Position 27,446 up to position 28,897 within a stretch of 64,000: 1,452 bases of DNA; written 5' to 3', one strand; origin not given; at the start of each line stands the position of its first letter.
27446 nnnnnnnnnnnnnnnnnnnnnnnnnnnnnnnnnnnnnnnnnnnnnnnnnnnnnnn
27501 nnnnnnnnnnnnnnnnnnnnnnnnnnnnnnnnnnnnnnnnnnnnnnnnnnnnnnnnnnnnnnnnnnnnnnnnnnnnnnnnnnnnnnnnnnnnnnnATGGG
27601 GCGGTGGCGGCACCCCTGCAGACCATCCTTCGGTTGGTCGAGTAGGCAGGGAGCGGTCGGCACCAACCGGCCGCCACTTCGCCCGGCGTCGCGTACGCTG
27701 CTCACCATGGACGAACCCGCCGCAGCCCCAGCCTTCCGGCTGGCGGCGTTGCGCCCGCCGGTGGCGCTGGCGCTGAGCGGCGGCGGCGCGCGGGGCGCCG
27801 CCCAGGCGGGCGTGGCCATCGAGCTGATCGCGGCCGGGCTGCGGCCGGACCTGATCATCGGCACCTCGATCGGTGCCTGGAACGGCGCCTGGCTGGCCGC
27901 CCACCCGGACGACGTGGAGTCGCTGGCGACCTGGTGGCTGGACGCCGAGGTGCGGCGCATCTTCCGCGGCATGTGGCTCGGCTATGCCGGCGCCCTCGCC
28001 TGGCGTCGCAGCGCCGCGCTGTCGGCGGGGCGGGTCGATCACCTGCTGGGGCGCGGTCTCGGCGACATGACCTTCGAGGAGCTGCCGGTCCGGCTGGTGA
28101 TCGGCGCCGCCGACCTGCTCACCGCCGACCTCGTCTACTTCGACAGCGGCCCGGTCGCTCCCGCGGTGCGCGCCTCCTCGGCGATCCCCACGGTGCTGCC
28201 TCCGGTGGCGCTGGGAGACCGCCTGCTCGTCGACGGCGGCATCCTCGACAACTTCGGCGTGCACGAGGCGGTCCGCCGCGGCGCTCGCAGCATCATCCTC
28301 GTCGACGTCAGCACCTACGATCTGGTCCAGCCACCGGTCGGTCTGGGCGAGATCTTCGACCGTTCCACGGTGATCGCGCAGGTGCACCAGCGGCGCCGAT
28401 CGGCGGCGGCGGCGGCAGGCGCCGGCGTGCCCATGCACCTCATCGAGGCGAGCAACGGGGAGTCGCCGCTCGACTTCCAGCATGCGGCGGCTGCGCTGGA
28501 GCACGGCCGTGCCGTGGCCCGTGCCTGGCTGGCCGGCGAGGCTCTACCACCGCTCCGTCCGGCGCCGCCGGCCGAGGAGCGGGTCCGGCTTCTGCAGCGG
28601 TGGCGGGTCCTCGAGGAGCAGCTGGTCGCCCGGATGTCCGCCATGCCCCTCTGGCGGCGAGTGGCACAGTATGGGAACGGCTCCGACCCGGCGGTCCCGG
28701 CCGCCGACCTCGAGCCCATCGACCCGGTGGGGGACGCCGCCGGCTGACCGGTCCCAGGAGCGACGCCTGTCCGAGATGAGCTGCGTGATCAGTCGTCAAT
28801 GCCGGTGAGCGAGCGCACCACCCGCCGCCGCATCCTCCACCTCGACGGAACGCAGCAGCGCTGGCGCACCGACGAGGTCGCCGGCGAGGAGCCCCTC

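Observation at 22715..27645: HD-GYP phosphodiesterase with extracytoplasmic PKD tandem, divergent from an orphan tadE-tadE-tadG minor-pilin trio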

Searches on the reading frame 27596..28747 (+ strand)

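Call 3: search_protein_families(library=pfam, proteins=[window:27596-28747:+], max_evalue=0.01)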
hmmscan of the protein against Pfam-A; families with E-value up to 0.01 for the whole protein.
window:27596-28747:+ (383 aa): 1 family
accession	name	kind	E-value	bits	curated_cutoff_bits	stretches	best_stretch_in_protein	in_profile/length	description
PF01734.28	Patatin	-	1.3e-31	110.7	27.7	1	58-225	1-190/191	Patatin-like phospholipase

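Call 4: search_protein_families(library=ncbifam, proteins=[window:27596-28747:+], max_evalue=0.01)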
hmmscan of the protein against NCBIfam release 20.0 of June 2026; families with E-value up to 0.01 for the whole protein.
window:27596-28747:+ (383 aa): 2 families
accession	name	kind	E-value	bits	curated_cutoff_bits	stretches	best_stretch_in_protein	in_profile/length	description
NF007623.0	PRK10279.1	equivalog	2.4e-17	63.1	272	1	56-239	6-181/301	patatin-like phospholipase RssA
NF041079.1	CBASS_lipase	equivalog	1.1e-06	28.1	200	1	58-227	4-190/317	CBASS cGAMP-activated phospholipase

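Call 80: search_protein_families(library=padloc, proteins=[window:27707-28747:+], max_evalue=0.01)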
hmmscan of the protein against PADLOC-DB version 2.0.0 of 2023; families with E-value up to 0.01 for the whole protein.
window:27707-28747:+ (346 aa): 2 families
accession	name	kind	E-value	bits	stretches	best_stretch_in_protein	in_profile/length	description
PDLC00758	Effector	-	4.3e-11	40.7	1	21-191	9-199/331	Phospholipase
PDLC00757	Effector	-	1.4e-08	32.4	1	20-188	12-201/331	Phospholipase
